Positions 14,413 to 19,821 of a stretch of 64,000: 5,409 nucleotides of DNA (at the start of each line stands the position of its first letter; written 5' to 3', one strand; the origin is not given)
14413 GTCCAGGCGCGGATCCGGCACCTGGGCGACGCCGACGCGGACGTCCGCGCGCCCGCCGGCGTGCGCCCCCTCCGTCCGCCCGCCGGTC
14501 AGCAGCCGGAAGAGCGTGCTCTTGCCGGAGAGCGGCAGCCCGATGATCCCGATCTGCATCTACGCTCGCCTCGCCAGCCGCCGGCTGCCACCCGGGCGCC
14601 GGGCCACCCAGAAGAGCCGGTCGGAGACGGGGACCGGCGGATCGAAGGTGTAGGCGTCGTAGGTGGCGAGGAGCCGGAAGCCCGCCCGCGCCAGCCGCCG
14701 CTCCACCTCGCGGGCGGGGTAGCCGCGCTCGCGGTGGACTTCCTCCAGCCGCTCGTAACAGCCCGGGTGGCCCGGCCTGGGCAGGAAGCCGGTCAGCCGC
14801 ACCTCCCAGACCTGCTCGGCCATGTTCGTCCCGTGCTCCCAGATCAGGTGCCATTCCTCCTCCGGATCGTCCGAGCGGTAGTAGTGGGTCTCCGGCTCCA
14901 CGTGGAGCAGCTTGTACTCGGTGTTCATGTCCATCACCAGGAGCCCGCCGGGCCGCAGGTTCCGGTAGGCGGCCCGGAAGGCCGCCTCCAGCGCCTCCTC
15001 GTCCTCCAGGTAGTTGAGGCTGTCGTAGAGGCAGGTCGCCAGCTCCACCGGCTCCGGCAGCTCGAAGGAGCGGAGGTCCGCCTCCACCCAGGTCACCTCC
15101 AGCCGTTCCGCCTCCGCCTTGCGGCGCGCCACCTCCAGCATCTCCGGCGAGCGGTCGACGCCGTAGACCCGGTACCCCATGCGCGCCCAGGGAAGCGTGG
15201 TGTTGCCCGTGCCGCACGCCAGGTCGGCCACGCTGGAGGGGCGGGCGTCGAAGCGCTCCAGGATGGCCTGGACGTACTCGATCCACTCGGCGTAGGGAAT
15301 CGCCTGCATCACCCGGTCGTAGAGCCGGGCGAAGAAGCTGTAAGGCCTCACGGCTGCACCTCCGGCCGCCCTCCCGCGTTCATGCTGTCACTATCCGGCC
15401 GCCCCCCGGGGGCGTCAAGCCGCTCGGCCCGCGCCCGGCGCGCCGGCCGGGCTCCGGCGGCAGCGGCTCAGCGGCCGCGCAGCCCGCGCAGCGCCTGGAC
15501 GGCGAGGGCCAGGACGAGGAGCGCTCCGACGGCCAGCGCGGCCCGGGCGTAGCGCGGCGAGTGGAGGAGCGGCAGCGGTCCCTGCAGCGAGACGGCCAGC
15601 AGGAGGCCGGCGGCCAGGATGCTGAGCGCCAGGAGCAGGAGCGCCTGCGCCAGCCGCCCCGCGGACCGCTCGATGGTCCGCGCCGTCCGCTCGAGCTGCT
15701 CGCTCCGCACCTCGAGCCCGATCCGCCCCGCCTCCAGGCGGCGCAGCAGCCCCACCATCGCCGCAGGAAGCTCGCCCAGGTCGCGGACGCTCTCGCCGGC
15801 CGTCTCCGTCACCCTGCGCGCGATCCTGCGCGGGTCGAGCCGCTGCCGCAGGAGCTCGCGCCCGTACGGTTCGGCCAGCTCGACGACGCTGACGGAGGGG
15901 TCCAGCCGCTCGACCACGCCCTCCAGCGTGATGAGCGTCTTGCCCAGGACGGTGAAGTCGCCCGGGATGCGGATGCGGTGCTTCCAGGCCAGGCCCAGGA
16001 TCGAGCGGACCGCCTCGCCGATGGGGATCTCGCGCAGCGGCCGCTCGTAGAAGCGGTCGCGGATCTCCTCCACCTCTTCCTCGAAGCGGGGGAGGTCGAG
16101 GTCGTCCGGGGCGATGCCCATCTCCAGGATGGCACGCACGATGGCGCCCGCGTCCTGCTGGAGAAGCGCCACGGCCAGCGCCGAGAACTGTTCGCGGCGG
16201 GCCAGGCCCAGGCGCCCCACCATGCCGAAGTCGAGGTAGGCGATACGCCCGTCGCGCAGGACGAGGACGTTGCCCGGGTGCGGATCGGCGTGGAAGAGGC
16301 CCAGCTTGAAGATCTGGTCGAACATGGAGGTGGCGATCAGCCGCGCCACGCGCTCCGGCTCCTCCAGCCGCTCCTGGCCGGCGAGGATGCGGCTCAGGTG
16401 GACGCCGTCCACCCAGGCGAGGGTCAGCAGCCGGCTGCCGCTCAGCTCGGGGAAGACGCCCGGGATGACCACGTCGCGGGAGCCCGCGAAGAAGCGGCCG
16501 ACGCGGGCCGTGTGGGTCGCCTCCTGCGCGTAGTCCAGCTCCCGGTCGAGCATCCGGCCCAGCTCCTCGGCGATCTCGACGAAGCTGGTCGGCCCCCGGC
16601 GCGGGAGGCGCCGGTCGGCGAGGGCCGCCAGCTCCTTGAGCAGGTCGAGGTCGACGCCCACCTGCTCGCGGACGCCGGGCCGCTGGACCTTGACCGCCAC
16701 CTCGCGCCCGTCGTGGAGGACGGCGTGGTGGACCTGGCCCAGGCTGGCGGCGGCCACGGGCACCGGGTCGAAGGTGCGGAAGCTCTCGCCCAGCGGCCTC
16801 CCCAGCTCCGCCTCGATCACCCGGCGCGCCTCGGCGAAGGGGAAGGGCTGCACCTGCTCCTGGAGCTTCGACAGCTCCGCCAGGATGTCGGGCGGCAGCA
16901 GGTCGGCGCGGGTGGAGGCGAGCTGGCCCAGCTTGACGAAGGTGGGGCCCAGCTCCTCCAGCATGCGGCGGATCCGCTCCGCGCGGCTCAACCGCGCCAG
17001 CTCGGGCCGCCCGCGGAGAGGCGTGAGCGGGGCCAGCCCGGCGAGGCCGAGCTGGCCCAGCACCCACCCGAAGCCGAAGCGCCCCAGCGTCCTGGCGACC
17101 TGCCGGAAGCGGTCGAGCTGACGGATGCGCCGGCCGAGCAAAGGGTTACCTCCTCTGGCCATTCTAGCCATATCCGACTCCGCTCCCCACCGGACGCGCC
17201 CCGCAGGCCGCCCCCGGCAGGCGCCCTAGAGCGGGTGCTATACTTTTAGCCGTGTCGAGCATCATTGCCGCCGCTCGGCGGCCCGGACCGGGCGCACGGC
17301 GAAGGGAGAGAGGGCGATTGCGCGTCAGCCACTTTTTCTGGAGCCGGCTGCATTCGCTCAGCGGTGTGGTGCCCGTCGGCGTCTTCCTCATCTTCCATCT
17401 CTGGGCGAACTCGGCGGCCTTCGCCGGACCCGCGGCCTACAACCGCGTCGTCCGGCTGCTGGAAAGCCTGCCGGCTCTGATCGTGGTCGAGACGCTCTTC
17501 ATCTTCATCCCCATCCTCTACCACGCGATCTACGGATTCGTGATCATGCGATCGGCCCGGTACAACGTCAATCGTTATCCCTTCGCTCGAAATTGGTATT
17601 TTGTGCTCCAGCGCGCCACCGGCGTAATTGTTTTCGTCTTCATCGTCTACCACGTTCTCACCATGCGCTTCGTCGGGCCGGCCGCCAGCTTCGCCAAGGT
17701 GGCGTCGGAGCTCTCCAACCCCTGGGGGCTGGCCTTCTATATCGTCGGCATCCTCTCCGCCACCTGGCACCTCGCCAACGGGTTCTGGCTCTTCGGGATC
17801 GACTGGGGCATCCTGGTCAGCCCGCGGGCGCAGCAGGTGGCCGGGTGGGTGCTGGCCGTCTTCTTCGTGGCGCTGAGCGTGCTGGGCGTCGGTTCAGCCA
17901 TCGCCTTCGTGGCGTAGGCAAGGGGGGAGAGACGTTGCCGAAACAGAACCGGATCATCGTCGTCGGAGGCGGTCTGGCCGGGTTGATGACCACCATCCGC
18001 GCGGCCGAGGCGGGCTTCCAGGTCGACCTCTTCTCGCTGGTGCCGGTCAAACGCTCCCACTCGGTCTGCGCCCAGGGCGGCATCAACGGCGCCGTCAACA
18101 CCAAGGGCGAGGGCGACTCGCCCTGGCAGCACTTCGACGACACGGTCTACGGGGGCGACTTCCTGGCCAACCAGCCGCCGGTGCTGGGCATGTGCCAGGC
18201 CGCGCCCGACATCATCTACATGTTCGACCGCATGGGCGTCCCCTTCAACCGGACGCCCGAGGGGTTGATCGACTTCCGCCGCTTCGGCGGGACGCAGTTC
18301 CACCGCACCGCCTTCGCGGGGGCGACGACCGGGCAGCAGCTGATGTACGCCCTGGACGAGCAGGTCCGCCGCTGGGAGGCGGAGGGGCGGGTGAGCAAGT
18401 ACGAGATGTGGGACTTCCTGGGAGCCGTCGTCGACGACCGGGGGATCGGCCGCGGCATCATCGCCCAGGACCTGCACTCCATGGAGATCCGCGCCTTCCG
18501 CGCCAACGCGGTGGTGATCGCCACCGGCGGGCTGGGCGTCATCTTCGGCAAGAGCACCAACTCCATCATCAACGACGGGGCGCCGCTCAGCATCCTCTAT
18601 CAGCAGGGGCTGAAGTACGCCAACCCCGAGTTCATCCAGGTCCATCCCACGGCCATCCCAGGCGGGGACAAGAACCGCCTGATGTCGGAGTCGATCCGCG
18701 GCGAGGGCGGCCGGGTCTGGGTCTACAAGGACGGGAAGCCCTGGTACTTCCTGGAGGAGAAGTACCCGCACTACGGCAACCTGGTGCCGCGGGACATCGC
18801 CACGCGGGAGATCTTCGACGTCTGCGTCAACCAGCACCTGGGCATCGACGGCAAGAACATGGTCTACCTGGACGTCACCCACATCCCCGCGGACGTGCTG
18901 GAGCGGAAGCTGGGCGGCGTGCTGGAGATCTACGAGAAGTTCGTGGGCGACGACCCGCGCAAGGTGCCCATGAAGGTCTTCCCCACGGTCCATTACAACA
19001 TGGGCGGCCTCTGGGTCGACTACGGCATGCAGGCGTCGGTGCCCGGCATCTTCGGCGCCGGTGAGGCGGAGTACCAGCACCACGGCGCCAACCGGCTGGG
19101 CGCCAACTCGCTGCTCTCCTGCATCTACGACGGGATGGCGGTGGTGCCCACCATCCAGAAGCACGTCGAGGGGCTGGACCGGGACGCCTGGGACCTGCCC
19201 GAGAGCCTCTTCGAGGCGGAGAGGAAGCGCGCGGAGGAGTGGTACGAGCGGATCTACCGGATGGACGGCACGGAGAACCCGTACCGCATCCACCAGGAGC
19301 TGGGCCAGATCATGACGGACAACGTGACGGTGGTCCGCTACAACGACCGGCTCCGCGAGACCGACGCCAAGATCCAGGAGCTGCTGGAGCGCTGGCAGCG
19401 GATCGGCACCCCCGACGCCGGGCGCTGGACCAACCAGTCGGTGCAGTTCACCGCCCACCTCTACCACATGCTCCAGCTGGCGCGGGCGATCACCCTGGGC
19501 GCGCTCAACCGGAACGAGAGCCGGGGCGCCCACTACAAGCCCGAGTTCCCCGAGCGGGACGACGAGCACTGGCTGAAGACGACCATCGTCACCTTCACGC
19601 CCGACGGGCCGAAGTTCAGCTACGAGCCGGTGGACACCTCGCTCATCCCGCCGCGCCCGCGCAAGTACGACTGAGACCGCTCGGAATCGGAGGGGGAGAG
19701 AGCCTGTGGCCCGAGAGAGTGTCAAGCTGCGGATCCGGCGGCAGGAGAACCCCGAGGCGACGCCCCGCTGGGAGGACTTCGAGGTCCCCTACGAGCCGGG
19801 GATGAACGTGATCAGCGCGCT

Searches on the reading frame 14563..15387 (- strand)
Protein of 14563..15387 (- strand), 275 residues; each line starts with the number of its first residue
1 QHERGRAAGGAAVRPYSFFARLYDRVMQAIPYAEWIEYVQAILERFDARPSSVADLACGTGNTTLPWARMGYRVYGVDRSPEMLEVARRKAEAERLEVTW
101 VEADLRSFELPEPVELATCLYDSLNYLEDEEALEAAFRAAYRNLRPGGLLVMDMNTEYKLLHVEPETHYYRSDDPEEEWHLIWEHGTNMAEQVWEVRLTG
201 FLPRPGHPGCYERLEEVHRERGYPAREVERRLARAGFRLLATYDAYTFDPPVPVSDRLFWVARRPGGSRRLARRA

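Call 47: search_protein_families(library=pfam, proteins=[window:14563-15387:-], max_evalue=0.00001)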
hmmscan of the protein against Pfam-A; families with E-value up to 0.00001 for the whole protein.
window:14563-15387:- (275 aa): 6 families
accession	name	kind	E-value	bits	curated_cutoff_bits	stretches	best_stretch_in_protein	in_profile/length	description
PF13649.12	Methyltransf_25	-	3.9e-22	79.2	27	1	53-148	1-97/97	Methyltransferase domain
PF08241.18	Methyltransf_11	-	2.7e-17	63.6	21.2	1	55-152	2-95/95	Methyltransferase domain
PF08242.18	Methyltransf_12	-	2.5e-12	47.8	30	1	55-150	2-98/98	Methyltransferase domain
PF13847.12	Methyltransf_31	-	2.9e-12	46.9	27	1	52-161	6-119/145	Methyltransferase domain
PF13489.12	Methyltransf_23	-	1.3e-09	38.5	27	1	34-240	8-162/164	Methyltransferase domain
PF01209.24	Ubie_methyltran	-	8.9e-08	32.2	20.1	1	35-152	35-151/233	ubiE/COQ5 methyltransferase family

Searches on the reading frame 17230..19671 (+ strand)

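Call 47: search_protein_families(library=pfam, proteins=[window:17230-19671:+], max_evalue=0.00001)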
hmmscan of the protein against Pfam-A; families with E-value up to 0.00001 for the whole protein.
window:17230-19671:+ (814 aa): 2 families
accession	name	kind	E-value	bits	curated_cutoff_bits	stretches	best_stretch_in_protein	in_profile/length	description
PF00890.30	FAD_binding_2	-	1.3e-81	275.4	20.4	1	242-628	2-414/414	FAD binding domain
PF02910.25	Succ_DH_flav_C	-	9.4e-40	136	20.8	1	688-813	1-130/130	Fumarate reductase flavoprotein C-term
